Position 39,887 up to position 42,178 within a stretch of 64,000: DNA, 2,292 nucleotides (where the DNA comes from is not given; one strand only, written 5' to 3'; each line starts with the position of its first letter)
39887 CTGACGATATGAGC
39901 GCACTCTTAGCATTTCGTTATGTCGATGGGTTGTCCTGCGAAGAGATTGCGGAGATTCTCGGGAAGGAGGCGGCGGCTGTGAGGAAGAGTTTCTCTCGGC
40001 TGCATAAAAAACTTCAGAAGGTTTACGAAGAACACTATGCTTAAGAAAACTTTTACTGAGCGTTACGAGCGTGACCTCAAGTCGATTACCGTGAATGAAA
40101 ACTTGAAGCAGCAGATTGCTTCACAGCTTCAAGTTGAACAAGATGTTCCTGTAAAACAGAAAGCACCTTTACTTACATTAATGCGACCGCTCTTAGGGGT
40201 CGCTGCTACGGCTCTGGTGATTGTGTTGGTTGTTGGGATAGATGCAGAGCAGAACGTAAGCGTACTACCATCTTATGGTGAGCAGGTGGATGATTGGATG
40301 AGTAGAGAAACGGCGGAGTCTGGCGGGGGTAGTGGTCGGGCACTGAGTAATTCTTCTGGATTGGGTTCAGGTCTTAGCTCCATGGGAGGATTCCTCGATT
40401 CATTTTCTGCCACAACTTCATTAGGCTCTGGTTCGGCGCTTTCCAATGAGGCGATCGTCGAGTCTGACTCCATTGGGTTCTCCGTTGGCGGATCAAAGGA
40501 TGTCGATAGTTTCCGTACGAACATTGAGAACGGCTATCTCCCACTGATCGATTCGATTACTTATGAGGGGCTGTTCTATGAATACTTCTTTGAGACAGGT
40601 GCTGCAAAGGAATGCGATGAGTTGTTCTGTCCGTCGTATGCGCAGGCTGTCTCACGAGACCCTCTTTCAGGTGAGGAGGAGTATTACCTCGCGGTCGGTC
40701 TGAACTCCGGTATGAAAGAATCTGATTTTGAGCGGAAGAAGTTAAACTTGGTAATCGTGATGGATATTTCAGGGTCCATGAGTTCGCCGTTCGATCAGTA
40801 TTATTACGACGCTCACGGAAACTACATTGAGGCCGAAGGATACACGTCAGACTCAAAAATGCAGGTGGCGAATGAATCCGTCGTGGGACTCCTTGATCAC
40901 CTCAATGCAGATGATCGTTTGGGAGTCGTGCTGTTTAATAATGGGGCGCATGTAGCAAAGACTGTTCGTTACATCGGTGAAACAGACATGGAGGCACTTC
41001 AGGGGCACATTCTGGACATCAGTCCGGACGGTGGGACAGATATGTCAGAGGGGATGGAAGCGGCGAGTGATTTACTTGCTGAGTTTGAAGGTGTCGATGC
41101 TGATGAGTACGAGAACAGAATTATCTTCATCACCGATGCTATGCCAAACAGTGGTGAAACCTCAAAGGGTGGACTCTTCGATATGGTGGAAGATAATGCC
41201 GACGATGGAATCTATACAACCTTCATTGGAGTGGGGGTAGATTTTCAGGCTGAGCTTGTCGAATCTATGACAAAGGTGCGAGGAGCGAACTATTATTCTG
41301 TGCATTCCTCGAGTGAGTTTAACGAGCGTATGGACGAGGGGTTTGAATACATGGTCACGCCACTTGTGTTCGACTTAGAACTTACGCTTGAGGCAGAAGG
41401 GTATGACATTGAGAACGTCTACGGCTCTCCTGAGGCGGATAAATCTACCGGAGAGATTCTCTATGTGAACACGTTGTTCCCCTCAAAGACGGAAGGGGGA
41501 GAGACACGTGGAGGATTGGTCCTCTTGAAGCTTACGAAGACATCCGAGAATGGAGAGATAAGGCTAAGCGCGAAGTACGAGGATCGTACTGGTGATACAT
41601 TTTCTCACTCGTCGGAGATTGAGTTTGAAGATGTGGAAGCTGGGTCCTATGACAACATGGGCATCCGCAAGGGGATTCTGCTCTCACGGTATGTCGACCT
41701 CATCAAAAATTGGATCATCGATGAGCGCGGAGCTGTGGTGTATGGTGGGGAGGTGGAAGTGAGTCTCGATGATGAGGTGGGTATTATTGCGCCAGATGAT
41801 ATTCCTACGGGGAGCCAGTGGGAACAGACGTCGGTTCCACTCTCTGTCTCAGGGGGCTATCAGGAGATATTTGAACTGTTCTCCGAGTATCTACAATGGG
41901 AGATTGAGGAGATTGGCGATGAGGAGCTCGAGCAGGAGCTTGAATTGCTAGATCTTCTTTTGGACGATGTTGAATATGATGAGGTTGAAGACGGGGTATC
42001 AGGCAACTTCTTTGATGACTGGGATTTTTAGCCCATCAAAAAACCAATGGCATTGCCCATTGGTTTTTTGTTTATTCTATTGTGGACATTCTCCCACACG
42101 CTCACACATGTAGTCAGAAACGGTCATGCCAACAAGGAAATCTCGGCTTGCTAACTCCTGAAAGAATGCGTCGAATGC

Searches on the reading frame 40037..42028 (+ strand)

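Call 100: search_protein_families(library=pfam, proteins=[window:40037-42028:+], max_evalue=0.0001)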
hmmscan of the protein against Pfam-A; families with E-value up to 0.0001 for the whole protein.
window:40037-42028:+ (664 aa): 2 families
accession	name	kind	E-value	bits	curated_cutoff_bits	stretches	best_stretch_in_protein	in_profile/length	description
PF13519.12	VWA_2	-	1.2e-10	42.4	27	1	238-368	1-106/107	von Willebrand factor type A domain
PF00092.34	VWA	-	2.9e-08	34.6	23.8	1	237-429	1-169/174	von Willebrand factor type A domain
